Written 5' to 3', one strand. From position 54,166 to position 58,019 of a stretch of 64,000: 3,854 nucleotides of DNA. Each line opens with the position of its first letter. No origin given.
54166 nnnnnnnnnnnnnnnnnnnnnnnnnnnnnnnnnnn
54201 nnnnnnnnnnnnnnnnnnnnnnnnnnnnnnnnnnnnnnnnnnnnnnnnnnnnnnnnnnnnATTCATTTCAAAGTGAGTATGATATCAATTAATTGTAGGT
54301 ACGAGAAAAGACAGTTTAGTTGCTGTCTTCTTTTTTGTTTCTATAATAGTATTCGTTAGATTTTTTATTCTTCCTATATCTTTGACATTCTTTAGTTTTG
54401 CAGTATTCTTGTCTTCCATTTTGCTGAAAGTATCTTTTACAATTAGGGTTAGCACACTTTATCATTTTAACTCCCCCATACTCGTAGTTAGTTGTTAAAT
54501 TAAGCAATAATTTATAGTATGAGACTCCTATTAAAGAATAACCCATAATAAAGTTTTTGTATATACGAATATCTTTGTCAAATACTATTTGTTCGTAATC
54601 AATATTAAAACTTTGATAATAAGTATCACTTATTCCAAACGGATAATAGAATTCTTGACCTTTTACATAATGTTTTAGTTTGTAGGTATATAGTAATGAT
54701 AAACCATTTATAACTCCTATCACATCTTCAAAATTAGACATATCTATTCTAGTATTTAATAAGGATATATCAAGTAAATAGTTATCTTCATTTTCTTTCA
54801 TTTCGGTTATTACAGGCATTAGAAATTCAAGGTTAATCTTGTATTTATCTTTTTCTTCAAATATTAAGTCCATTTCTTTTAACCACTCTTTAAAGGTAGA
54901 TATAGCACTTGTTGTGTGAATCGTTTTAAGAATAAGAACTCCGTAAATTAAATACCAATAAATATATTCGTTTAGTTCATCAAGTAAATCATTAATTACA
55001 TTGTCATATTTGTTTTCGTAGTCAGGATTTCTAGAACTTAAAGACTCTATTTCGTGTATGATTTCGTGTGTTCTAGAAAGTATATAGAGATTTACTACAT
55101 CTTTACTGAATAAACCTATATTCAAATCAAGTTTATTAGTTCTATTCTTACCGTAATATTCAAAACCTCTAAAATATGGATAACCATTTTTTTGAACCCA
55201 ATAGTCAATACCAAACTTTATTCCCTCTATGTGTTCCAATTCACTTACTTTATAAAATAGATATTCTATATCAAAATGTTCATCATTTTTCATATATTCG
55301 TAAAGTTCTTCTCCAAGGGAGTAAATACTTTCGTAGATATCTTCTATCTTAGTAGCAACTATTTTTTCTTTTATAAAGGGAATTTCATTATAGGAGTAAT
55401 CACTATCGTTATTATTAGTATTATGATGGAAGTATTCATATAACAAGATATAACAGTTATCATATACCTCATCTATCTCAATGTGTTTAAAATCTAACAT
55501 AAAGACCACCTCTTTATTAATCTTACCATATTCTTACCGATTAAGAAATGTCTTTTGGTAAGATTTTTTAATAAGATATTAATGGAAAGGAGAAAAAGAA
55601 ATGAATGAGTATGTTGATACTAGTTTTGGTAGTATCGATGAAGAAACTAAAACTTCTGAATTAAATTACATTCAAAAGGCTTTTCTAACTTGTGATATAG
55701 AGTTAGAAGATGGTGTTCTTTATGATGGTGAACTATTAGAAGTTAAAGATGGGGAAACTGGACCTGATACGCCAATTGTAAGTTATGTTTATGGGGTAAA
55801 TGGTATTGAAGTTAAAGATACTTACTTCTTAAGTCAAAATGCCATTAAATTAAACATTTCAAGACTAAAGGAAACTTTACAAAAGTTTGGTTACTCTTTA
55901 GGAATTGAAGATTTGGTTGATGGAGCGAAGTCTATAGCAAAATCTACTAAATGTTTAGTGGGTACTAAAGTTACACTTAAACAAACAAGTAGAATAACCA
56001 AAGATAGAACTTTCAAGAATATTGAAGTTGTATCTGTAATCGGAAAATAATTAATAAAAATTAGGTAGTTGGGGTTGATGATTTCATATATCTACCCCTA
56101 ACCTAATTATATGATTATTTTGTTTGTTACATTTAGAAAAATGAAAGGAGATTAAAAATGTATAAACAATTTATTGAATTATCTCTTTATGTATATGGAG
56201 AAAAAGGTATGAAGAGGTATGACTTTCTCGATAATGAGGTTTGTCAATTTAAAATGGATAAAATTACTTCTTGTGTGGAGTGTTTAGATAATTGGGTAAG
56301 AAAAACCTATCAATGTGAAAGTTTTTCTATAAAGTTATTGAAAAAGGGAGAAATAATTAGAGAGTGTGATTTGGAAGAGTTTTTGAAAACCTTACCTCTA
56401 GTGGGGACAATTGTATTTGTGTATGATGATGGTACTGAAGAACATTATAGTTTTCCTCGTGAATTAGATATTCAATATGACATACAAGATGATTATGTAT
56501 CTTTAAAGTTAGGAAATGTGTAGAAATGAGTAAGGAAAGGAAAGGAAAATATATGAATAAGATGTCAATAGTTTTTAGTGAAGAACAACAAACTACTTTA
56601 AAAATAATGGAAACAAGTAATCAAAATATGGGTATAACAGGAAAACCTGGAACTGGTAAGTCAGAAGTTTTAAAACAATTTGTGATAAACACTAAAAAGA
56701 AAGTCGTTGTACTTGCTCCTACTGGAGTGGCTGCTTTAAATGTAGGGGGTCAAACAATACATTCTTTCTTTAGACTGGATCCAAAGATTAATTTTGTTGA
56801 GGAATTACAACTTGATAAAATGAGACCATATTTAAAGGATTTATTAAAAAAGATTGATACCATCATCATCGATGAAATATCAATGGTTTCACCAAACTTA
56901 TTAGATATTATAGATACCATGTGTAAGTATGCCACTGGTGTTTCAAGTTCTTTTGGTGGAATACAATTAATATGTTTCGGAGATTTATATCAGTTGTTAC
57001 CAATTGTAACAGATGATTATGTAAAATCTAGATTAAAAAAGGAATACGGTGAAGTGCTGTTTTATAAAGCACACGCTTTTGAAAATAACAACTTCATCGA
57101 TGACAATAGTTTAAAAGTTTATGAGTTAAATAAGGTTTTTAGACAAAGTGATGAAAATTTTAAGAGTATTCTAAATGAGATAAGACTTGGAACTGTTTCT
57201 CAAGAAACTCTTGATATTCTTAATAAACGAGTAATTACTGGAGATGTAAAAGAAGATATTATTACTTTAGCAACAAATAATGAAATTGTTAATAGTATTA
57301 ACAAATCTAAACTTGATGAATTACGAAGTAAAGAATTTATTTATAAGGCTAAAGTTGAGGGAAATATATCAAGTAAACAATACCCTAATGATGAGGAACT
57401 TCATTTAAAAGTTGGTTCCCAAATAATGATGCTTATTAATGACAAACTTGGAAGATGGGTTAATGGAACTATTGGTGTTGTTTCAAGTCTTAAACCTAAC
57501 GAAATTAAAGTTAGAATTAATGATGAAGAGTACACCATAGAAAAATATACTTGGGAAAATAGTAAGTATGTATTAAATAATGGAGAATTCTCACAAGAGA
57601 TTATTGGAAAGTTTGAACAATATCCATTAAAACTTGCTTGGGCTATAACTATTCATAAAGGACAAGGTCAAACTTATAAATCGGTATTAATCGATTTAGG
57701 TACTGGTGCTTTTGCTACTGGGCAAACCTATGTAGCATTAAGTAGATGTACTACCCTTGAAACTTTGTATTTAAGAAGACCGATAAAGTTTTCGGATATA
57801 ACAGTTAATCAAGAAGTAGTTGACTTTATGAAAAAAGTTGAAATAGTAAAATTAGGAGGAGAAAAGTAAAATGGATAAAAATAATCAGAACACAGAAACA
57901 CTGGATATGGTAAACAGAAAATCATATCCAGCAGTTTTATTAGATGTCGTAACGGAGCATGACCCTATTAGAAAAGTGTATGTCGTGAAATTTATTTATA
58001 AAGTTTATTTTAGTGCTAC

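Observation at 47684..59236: Cargo of the element: Rep-like, macro domain, XRE switch, zinc-ribbon membrane pair, HExxH/Zn-finger protein, Pif1 helicase, second serine recombinase, and no virion genes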

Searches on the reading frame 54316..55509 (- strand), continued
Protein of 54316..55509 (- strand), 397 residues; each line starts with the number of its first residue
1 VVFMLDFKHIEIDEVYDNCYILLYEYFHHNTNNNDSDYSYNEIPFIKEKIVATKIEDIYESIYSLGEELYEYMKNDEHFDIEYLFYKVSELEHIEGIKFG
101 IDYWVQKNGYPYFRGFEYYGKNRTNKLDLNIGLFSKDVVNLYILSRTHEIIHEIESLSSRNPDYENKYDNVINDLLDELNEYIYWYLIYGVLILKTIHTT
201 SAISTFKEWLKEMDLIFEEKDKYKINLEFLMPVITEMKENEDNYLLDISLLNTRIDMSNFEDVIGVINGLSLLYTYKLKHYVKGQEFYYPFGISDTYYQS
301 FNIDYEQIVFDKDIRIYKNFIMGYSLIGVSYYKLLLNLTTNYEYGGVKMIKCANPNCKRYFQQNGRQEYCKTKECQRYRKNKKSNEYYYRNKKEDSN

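Call 91: fold_search(model_id=the predicted structure, library=viral)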
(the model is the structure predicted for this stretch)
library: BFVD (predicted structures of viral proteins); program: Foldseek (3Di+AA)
matches with E <= 10: 45; with E <= 0.001: 0
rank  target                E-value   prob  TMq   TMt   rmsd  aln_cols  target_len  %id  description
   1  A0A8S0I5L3            8.4e-01  0.21  0.10  0.16  15.9       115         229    6  (no name in the UniProt tables at hand)
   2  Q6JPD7                1.1e+00  0.12  0.15  0.15  12.1       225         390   12  Unkown [Neodiprion lecontei nucleopolyhedrovirus (strain Canada)]
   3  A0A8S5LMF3            1.9e+00  0.05  0.13  0.08  18.9       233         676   12  Uncharacterized protein [Podoviridae sp. ctiuS14]
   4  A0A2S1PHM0            2.8e+00  0.07  0.15  0.22  16.9       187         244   12  Polyprotein (Fragment) [Hordeum vulgare alphaendornavirus]
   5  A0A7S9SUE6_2          2.9e+00  0.08  0.11  0.06  15.0       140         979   15  Uncharacterized protein [Virus NIOZ-UU157]
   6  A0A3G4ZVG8            2.9e+00  0.04  0.11  0.09  14.8       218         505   11  Transposase [Edafosvirus sp.]
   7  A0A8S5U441            3.1e+00  0.03  0.13  0.13  20.6       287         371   11  Minor capsid protein [Siphoviridae sp. ct6GI21]
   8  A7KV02                3.4e+00  0.10  0.14  0.27  12.1       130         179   17  (no name in the UniProt tables at hand)
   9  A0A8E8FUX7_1          3.4e+00  0.03  0.10  0.04  17.1       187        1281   12  ORF1 [Bemisia tabaci nege-like virus 3]
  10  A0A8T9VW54            3.6e+00  0.06  0.13  0.25  17.3       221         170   15  (no name in the UniProt tables at hand)
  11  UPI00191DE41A         3.8e+00  0.03  0.13  0.08  17.8       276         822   13  (no name look-up for this kind of identifier)
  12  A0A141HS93            4.4e+00  0.04  0.15  0.07  18.4       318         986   10  (no name in the UniProt tables at hand)
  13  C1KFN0                4.6e+00  0.03  0.12  0.07  17.0       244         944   11  Putative tail lysin [Lactobacillus phage Lb338-1]
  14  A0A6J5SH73            4.6e+00  0.02  0.11  0.07  25.6       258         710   12  Uncharacterized protein [uncultured Caudovirales phage]
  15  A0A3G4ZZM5            4.8e+00  0.14  0.13  0.11  12.6       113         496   12  Helicase ATP-binding domain-containing protein (Fragment) [Gaeavirus sp.]
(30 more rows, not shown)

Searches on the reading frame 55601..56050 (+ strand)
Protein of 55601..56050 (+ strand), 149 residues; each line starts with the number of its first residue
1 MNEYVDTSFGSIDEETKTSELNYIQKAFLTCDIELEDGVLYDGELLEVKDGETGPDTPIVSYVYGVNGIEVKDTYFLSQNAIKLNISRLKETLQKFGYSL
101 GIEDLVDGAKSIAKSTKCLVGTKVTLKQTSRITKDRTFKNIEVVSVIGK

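Call 5: search_protein_families(library=pfam, max_evalue=0.01, proteins=[window:55601-56050:+])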
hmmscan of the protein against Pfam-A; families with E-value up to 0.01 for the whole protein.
window:55601-56050:+ (149 aa): 0 families

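Call 7: search_protein_families(library=phrogs, max_evalue=0.001, proteins=[window:55601-56050:+])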
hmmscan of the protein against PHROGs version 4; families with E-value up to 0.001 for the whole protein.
window:55601-56050:+ (149 aa): 0 families

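Call 8: search_protein_families(library=padloc, max_evalue=0.01, proteins=[window:55601-56050:+])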
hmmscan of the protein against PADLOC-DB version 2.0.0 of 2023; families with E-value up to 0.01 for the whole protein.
window:55601-56050:+ (149 aa): 0 families

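Call 30: search_solved_structures(query=window:55601-56050:+, max_evalue=10)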
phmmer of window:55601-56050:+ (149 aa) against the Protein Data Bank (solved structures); distinct sequences matched with E-value up to 10: 1.
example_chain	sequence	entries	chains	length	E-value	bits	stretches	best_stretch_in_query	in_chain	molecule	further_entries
6ae2_A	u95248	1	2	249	0.19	14.8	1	22-95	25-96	Csm3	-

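Call 38: search_protein_families(library=ncbifam, max_evalue=0.01, proteins=[window:55601-56050:+])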
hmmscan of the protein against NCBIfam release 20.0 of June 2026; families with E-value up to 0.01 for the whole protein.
window:55601-56050:+ (149 aa): 0 families

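Call 76: search_solved_structures(query=A4, max_evalue=10)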
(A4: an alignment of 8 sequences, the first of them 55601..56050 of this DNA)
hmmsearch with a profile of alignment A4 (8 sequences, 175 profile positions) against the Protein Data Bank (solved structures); distinct sequences matched with E-value up to 10: 0.

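Call 78: find_homologous_proteins(query=window:55601-56050:+, max_evalue=0.01)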
Query window:55601-56050:+ (149 aa): 5 proteins with E <= 0.01 among 25 candidates.
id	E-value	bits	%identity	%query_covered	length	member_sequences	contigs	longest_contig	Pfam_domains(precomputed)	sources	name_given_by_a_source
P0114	4.1e-86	304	97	100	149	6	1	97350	-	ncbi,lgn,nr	ncbi:MAG: hypothetical protein HFI86_01920 [Bacilli bacterium]|nr:hypothetical protein [Bacilli bact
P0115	1.5e-79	282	94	100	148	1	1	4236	-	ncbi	-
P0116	1.7e-78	279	92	100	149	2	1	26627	-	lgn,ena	-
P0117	6.0e-70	251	81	100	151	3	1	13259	-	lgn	-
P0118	5.1e-45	171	57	100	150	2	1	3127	-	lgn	-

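Call 85: predict_structure(alignment_id=A5)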
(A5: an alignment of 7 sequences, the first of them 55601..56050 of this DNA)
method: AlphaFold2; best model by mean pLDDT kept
length: 149 residues; sequences in the alignment: 7
mean_pLDDT: 73.5   pTM: 0.71
mean pLDDT of the five models: 73.5, 70.6, 67.4, 66.7, 65.1
residues with pLDDT >= 90: 38; 70-90: 57; 50-70: 26; < 50: 28
segments of 3 or more residues with pLDDT < 50: 1-28
pLDDT, mean of each block of 10 residues (from residue 1): 35 38 42 78 95 77 91 77 73 87 70 91 92 72 87
secondary structure, 60 per line:
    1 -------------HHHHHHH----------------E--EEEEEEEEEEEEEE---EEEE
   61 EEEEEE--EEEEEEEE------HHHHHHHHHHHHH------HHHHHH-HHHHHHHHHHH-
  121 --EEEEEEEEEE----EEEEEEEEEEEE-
elements in order: H14-20 E40-53 E57-66 E69-76 H83-95 H102-107 H109-119 E123-132 E137-148

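Call 88: fold_search(model_id=the predicted structure, library=pdb)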
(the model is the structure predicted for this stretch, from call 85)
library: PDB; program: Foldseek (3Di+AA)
matches with E <= 10: 1050; with E <= 0.001: 3
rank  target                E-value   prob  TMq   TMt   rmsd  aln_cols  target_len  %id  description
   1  8s4s_B                1.9e-04  1.00  0.43  0.47   8.6       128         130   14  PrgE from plasmid pCF10 (released 2024-05-29)
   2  8s4t_A                2.2e-04  1.00  0.42  0.45   7.2       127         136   15  DNA bound structure of PrgE from plasmid pCF10 (released 2024-05-29)
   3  8s4s_A                5.7e-04  1.00  0.39  0.43   5.7       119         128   18  PrgE from plasmid pCF10 (released 2024-05-29)
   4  5odn_D                1.0e-02  0.77  0.25  0.31  12.1       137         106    9  Salinibacter ruber Single-Strand Binding protein (released 2018-08-01)
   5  6bhw_C                1.1e-02  0.94  0.27  0.37   9.0       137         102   12  B. subtilis SsbA (released 2018-12-19)
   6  7dep_A                1.2e-02  0.75  0.24  0.32   8.7       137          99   12  S. aureus SsbB with 5-FU (released 2020-12-23)
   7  3u58_A                1.3e-02  0.93  0.29  0.22  11.4       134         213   13  Crystal Structure of the Tetrahymena telomerase processivity factor Teb1 AB (released 2011-12-28)
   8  7dep_B                2.0e-02  0.75  0.25  0.33   8.8       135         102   11  S. aureus SsbB with 5-FU (released 2020-12-23)
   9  5odn_A                2.3e-02  0.75  0.26  0.33   9.3       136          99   10  Salinibacter ruber Single-Strand Binding protein (released 2018-08-01)
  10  6bhw_E                2.4e-02  0.72  0.26  0.33   8.8       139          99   12  B. subtilis SsbA (released 2018-12-19)
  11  6i52_C                2.7e-02  0.85  0.34  0.29  13.4       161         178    9  Yeast RPA bound to ssDNA (released 2018-12-19)
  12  5odn_E                2.7e-02  0.60  0.23  0.29  10.6       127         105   13  Salinibacter ruber Single-Strand Binding protein (released 2018-08-01)
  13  5d8f_B                2.9e-02  0.85  0.28  0.36   9.2       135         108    8  crystal structure of SSB and ssDNA complex from homo sapiens (released 2016-08-17)
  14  5yyu_D                3.0e-02  0.96  0.31  0.44   6.4       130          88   12  Crystal structure of Staphylococcus aureus single-stranded DNA-binding protein SsbB (released 2018-08-15)
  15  2vw9_B                3.2e-02  0.47  0.24  0.30  10.8       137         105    9  Single stranded DNA binding protein complex from Helicobacter pylori (released 2009-06-02)
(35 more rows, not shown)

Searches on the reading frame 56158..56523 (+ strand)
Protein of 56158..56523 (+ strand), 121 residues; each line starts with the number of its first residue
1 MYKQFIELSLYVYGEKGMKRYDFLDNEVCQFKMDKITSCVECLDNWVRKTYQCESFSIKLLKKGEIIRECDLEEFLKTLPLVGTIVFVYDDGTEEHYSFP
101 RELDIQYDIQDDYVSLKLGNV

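Call 5: search_protein_families(library=pfam, max_evalue=0.01, proteins=[window:56158-56523:+])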
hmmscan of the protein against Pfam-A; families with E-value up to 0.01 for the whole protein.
window:56158-56523:+ (121 aa): 0 families

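Call 7: search_protein_families(library=phrogs, max_evalue=0.001, proteins=[window:56158-56523:+])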
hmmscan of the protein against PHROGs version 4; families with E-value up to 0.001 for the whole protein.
window:56158-56523:+ (121 aa): 0 families

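Call 38: search_protein_families(library=ncbifam, max_evalue=0.01, proteins=[window:56158-56523:+])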
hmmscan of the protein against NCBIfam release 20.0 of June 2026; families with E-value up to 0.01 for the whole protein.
window:56158-56523:+ (121 aa): 0 families

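Call 103: search_protein_families(library=padloc, max_evalue=0.01, proteins=[window:56158-56523:+])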
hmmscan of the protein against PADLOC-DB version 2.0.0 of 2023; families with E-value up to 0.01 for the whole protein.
window:56158-56523:+ (121 aa): 0 families

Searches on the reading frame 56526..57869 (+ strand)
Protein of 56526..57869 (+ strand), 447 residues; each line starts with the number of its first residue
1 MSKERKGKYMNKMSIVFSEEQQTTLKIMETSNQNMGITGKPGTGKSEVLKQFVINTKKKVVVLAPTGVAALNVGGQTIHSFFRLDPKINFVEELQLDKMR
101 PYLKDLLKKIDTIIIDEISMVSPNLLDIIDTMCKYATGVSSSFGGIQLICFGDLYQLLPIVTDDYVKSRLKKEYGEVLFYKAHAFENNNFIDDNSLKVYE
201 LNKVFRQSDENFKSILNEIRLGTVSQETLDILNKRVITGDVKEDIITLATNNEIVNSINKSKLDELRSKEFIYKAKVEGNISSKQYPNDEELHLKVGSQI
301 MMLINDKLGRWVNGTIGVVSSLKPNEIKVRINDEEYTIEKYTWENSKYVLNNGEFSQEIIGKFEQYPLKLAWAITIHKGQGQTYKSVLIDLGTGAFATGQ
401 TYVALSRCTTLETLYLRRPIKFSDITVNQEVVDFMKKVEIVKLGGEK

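Call 5: search_protein_families(library=pfam, max_evalue=0.01, proteins=[window:56526-57869:+])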
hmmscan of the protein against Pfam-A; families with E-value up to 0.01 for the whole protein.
window:56526-57869:+ (447 aa): 10 families
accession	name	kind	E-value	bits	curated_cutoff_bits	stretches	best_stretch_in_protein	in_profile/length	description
PF05970.20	PIF1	-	1.2e-27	97.4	25.9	1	21-228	6-221/223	PIF1-like helicase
PF13604.12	AAA_30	-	5.2e-14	52.9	27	1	18-232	3-180/191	AAA domain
PF13245.12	AAA_19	-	4.4e-12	46.8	25.1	1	28-160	7-132/134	AAA domain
PF13479.12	AAA_24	-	9.2e-07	29.3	27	1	32-131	2-86/195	AAA domain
PF01443.25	Viral_helicase1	-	3.6e-06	27.4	21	0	37-128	3-78/228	Viral superfamily 1 RNA helicase core domain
PF13401.12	AAA_22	-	4.1e-05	24.4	27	1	33-152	6-122/130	AAA domain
PF21530.3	Pif1_2B_dom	-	0.0003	20.9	23.9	1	289-322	13-47/47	DNA helicase Pif1, 2B domain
PF00270.35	DEAD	-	0.00052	20.2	26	1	20-114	3-99/167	DEAD/DEAH box helicase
PF13538.12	UvrD_C_2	-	0.002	18.4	27.4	1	370-408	1-45/52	UvrD-like helicase C-terminal domain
PF07728.20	AAA_5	-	0.0045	17.4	22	0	37-129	4-86/139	AAA domain (dynein-related subfamily)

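Call 7: search_protein_families(library=phrogs, max_evalue=0.001, proteins=[window:56526-57869:+])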
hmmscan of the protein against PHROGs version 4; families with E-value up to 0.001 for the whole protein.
window:56526-57869:+ (447 aa): 5 families
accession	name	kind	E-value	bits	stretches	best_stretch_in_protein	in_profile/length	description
phrog_325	-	DNA, RNA and nucleotide metabolism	1.1e-79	269.9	1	4-437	458-889/986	Dda-like helicase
phrog_30356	-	DNA, RNA and nucleotide metabolism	1e-51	177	2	27-349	15-330/823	helicase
phrog_4412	-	DNA, RNA and nucleotide metabolism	9e-21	74.9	2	8-159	322-462/743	exonuclease V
phrog_25471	-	unknown function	1.2e-08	36.2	1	22-131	12-142/162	-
phrog_124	-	DNA, RNA and nucleotide metabolism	0.0002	21.9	1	9-120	20-119/382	Sak4-like ssDNA annealing protein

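Call 103: search_protein_families(library=padloc, max_evalue=0.01, proteins=[window:56526-57869:+])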
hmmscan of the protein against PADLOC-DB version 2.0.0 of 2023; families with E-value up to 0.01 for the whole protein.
window:56526-57869:+ (447 aa): 12 families
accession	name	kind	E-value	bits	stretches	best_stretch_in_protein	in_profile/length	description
PDLC05065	PDC-S68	-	2e-19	66.9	2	19-160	608-745/1221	-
PDLC01734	typeIV_RecD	-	7e-17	58.9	1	8-414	331-714/763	RecD_0_IVD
PDLC05064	PDC-S68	-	8.4e-17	58.2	2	16-262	685-929/1273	-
PDLC05066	PDC-S68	-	9.2e-14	48.4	2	36-247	597-808/1202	-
PDLC05035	PDC-S53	-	6.3e-11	39.1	2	9-259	486-695/900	-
PDLC04476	PDC-M16A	-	6.6e-07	26.1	1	13-123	1-130/691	-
PDLC04475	PDC-M16A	-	3.2e-05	20.7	1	20-123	15-137/721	-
PDLC04472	PDC-M16A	-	0.00012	18.6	0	30-122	238-345/930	-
PDLC04474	PDC-M16A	-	0.00066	16.2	1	362-391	640-669/917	-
PDLC00138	GajB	-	0.00075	16.3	1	249-403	405-536/581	UrvD helicase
PDLC04471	PDC-M16A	-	0.0012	15.7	1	363-404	413-454/687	-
PDLC04140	mad8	-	0.0025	15.4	1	23-67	18-67/314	mads_8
